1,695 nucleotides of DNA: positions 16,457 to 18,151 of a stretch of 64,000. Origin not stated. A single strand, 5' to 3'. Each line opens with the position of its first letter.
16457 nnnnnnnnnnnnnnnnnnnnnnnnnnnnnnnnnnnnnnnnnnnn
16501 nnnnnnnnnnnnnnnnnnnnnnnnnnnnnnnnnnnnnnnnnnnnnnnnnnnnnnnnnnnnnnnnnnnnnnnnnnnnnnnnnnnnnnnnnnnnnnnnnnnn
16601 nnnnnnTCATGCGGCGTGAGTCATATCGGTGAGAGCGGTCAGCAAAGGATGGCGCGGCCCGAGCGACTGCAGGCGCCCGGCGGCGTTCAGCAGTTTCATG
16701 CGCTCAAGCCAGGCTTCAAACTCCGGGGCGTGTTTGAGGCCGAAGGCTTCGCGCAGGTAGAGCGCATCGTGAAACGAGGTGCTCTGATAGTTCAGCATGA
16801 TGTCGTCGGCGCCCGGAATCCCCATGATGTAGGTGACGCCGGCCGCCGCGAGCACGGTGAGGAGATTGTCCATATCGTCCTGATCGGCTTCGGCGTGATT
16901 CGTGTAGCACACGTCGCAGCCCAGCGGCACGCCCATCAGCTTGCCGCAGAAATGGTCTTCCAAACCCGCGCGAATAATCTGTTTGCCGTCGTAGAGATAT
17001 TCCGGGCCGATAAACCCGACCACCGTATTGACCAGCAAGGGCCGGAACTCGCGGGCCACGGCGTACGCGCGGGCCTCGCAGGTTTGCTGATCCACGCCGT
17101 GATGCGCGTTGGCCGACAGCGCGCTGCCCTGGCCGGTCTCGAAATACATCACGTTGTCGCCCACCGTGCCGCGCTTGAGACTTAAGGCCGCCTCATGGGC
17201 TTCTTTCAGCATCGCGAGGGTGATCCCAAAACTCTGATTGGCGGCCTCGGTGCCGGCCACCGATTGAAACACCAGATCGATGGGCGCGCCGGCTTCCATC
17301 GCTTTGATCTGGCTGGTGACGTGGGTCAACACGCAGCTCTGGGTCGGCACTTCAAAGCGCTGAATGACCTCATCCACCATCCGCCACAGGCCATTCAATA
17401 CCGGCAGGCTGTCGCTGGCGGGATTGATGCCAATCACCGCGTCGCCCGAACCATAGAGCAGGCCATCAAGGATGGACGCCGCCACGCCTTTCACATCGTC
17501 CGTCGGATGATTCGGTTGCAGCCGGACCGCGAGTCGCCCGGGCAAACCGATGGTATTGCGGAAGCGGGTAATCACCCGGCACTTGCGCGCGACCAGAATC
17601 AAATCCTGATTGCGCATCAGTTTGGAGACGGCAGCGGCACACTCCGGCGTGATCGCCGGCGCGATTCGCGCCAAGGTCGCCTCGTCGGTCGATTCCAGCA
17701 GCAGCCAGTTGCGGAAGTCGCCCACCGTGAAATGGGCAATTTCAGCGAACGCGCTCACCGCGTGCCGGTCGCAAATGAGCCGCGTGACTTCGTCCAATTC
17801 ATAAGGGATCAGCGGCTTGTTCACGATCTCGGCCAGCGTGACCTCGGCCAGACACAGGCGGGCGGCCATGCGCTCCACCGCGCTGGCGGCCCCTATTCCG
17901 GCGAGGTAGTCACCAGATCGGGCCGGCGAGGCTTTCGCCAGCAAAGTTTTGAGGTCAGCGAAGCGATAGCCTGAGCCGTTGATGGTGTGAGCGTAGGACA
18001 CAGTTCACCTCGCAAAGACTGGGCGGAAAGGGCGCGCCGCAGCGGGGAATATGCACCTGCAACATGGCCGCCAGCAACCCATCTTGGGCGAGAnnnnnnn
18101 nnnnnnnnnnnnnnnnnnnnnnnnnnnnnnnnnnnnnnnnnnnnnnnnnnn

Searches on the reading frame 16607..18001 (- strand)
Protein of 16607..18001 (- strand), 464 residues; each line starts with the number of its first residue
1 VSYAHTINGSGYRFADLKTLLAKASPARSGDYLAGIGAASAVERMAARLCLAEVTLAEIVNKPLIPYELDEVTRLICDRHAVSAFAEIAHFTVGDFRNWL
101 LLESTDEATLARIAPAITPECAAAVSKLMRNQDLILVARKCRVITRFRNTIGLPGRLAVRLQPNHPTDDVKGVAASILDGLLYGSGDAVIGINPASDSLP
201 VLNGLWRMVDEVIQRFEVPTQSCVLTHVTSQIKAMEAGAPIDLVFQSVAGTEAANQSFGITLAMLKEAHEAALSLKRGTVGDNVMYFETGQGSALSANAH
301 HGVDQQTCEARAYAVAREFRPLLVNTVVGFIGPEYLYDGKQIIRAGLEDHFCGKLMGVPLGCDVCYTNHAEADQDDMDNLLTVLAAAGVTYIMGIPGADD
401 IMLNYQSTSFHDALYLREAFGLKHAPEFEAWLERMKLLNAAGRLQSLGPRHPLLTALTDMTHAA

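Call 3: search_protein_families(library=pfam, proteins=[window:16607-18001:-], max_evalue=0.01)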
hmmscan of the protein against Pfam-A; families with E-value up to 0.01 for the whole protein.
window:16607-18001:- (464 aa): 1 family
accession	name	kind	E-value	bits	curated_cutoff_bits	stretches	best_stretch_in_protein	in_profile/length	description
PF06751.17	EutB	-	1e-220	733.5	25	1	12-445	1-433/435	Ethanolamine ammonia lyase large subunit (EutB)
